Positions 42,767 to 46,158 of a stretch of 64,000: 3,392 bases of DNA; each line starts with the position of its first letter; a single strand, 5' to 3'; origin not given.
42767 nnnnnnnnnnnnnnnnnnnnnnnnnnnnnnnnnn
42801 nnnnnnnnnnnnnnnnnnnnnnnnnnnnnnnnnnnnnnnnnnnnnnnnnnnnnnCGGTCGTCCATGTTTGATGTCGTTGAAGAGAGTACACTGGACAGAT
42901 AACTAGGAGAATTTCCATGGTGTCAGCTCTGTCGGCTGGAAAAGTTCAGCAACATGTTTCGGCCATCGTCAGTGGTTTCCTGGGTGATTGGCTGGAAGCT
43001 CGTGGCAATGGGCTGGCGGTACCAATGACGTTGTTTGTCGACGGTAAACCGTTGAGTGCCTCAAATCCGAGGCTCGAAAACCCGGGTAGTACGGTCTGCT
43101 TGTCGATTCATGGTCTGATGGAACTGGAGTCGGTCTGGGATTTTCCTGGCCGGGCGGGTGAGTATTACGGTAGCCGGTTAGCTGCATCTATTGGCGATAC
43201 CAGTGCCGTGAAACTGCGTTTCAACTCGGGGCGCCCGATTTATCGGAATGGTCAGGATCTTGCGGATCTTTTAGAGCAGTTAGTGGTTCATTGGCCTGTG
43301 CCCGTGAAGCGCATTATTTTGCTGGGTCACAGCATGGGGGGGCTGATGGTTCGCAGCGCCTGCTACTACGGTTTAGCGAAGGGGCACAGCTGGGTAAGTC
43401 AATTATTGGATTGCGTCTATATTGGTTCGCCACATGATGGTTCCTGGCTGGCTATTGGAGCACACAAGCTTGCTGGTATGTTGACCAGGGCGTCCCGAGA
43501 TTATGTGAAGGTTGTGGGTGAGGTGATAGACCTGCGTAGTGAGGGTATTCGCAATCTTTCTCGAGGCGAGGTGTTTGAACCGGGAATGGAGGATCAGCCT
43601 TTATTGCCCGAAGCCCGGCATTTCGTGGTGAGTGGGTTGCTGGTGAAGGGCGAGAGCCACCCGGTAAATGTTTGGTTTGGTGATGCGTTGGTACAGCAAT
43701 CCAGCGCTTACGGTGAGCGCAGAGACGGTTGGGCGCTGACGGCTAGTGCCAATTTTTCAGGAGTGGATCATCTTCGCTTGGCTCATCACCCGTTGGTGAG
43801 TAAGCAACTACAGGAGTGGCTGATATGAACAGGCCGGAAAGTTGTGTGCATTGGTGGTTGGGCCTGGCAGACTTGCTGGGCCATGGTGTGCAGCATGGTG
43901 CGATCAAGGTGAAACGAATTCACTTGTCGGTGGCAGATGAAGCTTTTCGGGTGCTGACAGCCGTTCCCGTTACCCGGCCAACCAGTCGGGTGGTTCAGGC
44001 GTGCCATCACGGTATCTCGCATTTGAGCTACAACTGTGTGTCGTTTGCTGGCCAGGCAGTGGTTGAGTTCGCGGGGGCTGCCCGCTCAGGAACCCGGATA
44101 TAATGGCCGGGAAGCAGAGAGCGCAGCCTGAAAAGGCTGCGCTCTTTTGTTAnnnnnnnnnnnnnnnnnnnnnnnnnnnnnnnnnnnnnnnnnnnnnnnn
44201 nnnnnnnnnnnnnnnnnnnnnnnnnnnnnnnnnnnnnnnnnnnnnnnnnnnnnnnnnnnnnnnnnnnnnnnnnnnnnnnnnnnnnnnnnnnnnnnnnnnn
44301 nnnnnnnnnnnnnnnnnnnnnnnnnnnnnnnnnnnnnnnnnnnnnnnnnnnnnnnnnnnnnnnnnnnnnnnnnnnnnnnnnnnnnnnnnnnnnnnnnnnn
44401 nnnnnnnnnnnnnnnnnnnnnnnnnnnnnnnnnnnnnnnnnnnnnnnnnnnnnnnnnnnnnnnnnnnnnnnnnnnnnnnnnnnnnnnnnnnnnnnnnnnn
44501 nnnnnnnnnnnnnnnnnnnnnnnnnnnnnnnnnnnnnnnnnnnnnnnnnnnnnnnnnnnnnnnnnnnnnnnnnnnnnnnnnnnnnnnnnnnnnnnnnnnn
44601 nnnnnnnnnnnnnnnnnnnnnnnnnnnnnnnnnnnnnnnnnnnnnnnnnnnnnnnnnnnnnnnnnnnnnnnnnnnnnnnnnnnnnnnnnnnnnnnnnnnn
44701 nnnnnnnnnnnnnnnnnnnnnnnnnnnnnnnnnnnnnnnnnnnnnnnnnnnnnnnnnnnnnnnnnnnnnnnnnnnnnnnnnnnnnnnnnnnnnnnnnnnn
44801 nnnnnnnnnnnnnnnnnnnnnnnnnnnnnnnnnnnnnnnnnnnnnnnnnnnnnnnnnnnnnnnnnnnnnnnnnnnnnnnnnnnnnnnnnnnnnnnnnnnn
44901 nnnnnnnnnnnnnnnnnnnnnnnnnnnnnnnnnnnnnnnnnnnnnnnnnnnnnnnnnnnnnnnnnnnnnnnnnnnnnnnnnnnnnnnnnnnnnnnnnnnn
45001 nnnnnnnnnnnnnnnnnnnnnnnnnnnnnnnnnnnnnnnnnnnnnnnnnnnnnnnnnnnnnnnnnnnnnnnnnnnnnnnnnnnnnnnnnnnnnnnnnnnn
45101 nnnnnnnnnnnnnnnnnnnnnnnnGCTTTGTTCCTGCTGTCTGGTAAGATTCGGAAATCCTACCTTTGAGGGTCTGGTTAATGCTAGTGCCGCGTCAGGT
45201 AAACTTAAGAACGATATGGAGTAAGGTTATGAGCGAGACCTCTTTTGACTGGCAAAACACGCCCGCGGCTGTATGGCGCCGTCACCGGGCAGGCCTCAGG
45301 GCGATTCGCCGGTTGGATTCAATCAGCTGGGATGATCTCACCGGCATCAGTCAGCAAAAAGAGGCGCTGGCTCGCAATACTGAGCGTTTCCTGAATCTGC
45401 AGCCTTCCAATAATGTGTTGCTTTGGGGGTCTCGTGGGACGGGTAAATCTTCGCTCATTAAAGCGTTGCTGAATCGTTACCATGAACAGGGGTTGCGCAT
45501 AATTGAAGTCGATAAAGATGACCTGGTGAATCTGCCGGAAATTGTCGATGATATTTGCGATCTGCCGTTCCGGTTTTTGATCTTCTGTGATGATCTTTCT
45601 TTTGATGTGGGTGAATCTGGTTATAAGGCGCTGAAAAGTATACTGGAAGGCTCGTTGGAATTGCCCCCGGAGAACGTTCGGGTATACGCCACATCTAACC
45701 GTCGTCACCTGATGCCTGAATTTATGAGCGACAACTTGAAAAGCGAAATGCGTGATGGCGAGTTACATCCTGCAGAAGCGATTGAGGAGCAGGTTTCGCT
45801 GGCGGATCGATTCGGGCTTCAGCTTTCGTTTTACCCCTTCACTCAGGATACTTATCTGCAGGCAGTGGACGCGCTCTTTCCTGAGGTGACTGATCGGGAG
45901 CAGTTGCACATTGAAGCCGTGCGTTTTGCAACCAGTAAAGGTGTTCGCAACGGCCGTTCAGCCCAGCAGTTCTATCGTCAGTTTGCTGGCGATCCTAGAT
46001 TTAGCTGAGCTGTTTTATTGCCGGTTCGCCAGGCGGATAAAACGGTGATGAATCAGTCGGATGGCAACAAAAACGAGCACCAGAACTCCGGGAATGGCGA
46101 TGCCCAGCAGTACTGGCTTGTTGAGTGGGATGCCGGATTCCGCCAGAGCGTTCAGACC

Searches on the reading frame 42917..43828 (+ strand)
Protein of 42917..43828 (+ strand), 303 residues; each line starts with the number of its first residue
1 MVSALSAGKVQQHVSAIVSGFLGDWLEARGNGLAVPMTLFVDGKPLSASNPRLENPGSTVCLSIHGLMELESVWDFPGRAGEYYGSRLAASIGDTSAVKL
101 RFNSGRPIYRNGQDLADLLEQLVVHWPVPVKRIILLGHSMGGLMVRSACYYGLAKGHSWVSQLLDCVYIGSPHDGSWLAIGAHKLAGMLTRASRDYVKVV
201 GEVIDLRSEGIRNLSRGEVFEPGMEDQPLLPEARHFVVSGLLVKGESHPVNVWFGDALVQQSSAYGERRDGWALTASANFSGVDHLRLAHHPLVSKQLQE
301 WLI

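Call 10: search_protein_families(library=pfam, proteins=[window:42917-43828:+], max_evalue=0.01)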
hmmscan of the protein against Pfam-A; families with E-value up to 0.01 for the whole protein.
window:42917-43828:+ (303 aa): 5 families
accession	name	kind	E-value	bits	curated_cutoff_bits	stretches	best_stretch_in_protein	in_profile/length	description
PF07819.20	PGAP1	-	7.2e-05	23.1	24.3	1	129-179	89-135/233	PGAP1-like alpha/beta domain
PF12697.13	Abhydrolase_6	-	0.00052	21.2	26.3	1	109-190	51-113/217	Alpha/beta hydrolase family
PF12146.15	Hydrolase_4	-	0.0014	18.4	27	1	113-149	60-94/239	Serine aminopeptidase, S33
PF24096.1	DUF7379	-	0.0029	18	33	1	115-183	54-122/191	Domain of unknown function (DUF7379)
PF00561.26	Abhydrolase_1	-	0.0077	16.4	25.8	0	114-148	54-86/245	alpha/beta hydrolase fold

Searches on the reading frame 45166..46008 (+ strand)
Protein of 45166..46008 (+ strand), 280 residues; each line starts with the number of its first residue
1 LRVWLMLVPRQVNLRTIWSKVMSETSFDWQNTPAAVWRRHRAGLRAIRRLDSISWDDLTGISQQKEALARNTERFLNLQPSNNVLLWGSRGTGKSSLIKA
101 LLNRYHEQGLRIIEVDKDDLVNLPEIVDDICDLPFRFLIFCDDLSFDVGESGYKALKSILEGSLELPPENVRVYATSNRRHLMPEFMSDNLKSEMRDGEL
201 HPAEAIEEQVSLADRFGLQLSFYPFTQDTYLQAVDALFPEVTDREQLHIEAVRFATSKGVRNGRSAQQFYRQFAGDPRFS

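Call 10: search_protein_families(library=pfam, proteins=[window:45166-46008:+], max_evalue=0.01)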
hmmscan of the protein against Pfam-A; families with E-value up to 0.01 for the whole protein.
window:45166-46008:+ (280 aa): 12 families
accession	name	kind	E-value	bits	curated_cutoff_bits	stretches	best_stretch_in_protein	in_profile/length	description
PF05673.19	DUF815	-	3.1e-95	318.5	23.8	1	31-276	2-248/249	Protein of unknown function (DUF815)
PF13191.12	AAA_16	-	1.2e-06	29.6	32.6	1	64-120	8-63/167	AAA ATPase domain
PF20720.3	nSTAND3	-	0.00013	22.1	27.2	1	78-127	14-61/155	Novel STAND NTPase 3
PF13401.12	AAA_22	-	0.0002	22.1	27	1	83-131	7-55/130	AAA domain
PF00004.35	AAA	-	0.00042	21.2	21.2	1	84-121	1-35/131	ATPase family associated with various cellular activities (AAA)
PF25199.1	nSTAND_NTPase5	-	0.00042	20.6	34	1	76-149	36-110/145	Novel STAND NTPase 5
PF00005.33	ABC_tran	-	0.00086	20.4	25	1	76-112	6-42/137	ABC transporter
PF25201.1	nSTAND6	-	0.00086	19.8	27.7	1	77-126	14-63/148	Novel STAND NTPase 6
PF13173.12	AAA_14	-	0.0014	19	27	1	83-203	4-123/129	AAA domain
PF12775.13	AAA_7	-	0.0025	17.8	25.8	1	79-110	31-62/181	P-loop containing dynein motor region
PF13555.12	AAA_29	-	0.0042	17.3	27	1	76-101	17-42/61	P-loop containing region of AAA domain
PF16575.11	CLP1_P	-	0.0079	16.5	26.6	0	88-118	1-31/188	mRNA cleavage and polyadenylation factor CLP1 P-loop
